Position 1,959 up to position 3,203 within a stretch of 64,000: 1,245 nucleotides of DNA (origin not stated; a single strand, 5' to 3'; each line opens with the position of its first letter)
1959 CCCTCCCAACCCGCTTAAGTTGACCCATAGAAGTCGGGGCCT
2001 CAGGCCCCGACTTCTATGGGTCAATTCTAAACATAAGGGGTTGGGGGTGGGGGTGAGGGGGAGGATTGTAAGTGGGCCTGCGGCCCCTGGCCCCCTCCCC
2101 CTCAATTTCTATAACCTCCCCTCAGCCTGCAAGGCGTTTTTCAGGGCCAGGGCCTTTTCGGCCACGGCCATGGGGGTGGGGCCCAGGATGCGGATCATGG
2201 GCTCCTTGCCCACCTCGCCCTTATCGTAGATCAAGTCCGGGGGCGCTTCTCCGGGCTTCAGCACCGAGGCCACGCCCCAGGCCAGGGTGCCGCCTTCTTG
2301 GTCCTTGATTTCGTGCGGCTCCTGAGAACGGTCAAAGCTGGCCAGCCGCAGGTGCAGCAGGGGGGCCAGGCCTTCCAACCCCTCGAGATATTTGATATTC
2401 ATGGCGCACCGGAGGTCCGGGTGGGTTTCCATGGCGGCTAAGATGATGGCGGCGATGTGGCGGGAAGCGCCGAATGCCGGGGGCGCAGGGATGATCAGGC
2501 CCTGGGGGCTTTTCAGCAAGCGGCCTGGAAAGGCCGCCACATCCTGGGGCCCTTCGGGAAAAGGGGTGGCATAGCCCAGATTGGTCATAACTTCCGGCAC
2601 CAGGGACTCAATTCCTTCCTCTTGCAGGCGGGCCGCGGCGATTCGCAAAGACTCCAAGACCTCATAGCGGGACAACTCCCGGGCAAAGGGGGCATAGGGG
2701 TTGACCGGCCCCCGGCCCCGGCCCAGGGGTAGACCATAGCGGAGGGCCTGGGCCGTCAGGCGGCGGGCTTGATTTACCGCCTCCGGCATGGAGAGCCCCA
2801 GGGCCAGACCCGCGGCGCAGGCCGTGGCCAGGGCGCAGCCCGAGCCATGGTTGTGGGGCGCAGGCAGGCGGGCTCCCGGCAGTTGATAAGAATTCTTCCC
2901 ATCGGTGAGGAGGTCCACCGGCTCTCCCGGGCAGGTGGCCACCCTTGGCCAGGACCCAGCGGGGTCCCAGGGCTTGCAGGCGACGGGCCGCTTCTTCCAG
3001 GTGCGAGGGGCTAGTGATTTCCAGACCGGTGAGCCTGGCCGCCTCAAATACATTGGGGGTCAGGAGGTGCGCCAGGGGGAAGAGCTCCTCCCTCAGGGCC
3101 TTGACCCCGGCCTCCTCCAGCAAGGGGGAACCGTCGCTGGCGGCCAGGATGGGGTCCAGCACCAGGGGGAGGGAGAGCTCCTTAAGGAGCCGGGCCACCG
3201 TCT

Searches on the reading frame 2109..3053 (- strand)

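Call 58: search_protein_families(library=pfam, proteins=[window:2109-3053:-], max_evalue=0.00001)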
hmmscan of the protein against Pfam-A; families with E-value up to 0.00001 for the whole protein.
window:2109-3053:- (314 aa): 2 families
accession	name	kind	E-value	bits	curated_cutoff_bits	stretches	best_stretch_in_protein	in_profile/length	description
PF10120.14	ThiN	-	7.1e-54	182.4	25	1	136-302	2-164/165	Thiamine-phosphate synthase ThiN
PF08543.17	Phos_pyr_kin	-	2.5e-16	60.3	27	1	46-118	174-246/246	Phosphomethylpyrimidine kinase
